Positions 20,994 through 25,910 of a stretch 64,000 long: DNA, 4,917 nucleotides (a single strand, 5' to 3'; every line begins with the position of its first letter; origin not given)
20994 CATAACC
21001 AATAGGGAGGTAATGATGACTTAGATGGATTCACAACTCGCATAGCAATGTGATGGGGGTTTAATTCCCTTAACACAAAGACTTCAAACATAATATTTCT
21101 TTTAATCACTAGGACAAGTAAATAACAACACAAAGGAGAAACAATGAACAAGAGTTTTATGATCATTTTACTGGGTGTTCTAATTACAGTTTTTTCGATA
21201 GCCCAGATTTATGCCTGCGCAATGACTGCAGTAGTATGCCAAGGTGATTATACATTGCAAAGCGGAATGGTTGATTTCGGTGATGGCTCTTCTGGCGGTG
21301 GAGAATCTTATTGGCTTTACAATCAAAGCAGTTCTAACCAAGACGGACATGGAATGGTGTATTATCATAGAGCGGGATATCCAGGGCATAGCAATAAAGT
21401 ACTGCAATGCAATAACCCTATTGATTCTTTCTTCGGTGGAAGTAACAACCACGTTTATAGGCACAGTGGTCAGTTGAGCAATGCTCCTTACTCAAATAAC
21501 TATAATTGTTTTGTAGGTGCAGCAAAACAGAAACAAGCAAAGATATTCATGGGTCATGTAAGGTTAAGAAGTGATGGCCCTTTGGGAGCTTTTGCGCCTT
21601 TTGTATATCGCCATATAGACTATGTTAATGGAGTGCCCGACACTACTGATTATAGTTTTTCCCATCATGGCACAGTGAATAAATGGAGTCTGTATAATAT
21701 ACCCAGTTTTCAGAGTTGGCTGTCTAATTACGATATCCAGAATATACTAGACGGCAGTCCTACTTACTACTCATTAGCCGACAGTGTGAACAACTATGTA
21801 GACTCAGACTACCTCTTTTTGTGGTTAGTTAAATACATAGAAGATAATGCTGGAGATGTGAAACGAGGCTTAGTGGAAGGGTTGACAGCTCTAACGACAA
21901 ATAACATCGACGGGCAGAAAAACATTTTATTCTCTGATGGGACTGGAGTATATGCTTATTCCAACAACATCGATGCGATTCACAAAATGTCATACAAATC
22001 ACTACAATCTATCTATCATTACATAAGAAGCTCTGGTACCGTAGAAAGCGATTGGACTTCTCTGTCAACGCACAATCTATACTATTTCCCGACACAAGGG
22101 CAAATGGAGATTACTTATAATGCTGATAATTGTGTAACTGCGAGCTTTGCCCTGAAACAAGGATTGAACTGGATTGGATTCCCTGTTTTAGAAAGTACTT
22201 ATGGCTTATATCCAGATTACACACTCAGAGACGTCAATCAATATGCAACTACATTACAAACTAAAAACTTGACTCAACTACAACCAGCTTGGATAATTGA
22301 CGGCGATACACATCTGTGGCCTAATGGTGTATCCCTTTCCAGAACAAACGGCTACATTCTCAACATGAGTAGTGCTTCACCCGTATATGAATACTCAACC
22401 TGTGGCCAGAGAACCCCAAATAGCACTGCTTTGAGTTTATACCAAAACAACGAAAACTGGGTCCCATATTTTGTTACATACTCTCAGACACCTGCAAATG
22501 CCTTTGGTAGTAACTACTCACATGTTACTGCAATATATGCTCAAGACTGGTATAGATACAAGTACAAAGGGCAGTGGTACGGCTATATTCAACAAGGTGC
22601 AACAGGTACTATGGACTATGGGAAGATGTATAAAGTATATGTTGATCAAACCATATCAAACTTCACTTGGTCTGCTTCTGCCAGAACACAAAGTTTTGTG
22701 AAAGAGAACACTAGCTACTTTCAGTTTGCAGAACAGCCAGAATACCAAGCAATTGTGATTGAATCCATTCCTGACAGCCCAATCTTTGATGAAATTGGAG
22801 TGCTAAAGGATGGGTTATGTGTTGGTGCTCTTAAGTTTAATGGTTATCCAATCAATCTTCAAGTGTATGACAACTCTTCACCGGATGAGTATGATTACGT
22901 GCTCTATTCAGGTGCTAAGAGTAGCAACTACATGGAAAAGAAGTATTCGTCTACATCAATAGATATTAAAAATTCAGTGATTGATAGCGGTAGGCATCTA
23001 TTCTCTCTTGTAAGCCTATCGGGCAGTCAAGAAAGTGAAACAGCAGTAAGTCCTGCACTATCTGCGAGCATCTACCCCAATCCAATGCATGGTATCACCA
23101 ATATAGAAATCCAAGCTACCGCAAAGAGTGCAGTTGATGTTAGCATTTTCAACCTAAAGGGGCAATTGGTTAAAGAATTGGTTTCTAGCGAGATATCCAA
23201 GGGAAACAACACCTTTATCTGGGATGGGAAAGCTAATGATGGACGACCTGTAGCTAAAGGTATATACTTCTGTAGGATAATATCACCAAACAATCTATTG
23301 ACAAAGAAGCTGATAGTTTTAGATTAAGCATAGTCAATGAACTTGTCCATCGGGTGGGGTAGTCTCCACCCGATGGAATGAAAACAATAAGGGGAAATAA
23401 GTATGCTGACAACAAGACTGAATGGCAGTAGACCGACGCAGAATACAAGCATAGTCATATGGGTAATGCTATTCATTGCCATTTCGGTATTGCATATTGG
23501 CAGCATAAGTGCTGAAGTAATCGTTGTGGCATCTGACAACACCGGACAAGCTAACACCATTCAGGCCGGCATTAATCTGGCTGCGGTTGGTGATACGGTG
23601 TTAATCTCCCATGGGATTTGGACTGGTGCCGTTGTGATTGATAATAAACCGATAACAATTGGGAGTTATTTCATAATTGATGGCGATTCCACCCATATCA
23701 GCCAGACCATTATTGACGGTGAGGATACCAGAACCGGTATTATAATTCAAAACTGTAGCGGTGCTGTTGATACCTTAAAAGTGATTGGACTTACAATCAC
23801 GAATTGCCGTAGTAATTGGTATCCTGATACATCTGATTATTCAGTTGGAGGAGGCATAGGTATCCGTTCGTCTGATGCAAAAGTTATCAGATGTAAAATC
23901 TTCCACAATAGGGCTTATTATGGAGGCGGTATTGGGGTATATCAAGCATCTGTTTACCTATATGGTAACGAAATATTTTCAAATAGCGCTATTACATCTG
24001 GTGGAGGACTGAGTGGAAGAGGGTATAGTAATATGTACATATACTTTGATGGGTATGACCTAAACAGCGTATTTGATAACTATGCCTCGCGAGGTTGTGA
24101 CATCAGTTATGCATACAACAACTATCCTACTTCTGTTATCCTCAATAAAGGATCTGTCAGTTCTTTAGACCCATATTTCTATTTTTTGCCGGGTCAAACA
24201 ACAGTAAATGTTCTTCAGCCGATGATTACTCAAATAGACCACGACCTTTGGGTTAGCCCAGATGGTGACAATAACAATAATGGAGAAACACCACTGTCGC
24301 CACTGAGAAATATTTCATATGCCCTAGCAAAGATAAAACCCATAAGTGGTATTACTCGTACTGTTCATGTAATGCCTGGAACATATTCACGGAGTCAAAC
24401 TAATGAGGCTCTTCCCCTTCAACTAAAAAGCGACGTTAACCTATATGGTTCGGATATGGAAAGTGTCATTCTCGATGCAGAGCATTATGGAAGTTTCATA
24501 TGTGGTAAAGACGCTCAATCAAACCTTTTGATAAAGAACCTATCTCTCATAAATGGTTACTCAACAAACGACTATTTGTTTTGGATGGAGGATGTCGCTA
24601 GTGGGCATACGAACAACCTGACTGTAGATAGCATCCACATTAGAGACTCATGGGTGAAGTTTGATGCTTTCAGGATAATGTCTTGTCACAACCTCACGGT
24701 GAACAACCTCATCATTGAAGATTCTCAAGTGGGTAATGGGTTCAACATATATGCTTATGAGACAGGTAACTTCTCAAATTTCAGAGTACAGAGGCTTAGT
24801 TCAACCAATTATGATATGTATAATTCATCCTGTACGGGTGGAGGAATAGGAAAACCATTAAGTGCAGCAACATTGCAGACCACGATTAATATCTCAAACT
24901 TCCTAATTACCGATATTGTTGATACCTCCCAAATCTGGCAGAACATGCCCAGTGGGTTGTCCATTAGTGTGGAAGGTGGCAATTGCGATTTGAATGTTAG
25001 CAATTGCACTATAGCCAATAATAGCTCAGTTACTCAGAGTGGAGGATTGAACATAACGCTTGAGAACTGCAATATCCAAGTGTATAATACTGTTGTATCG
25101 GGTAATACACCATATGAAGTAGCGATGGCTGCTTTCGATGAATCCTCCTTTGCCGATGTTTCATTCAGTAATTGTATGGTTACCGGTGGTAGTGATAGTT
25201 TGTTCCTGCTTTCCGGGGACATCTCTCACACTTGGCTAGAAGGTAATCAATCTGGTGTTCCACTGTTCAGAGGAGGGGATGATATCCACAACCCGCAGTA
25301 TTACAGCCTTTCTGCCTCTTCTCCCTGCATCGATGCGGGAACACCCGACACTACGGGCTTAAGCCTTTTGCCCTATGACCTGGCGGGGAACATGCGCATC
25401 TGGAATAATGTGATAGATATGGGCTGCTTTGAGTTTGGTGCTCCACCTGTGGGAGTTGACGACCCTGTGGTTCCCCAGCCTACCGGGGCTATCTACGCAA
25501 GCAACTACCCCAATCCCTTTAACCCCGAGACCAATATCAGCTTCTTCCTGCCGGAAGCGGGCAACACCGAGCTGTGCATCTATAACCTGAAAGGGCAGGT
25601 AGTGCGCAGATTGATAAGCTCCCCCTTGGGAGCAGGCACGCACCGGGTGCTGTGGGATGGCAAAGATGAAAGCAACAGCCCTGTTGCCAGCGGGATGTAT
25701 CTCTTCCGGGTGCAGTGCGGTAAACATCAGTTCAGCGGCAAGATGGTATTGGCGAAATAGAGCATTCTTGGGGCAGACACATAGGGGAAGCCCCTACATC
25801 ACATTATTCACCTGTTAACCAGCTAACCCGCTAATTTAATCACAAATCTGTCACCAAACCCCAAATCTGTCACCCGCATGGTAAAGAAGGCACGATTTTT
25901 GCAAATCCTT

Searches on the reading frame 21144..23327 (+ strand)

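Call 63: search_protein_families(library=pfam, proteins=[window:21144-23327:+], max_evalue=0.0001)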
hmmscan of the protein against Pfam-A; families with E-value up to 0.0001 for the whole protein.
window:21144-23327:+ (727 aa): 2 families
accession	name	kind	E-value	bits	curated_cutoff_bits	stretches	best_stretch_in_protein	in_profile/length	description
PF18962.6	Por_Secre_tail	-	2e-11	44.5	27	1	643-725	1-75/75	Secretion system C-terminal sorting domain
PF13860.13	FlgD_ig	-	8.1e-10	39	27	1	656-708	14-69/79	FlgD Ig-like domain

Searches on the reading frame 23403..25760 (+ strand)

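Call 63: search_protein_families(library=pfam, proteins=[window:23403-25760:+], max_evalue=0.0001)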
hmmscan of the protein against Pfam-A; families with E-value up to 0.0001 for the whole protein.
window:23403-25760:+ (785 aa): 2 families
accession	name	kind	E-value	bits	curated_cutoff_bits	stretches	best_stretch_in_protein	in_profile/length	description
PF13860.13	FlgD_ig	-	1.7e-09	38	27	1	718-771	21-74/79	FlgD Ig-like domain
PF18962.6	Por_Secre_tail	-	4.3e-06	27.4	27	1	702-782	2-74/75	Secretion system C-terminal sorting domain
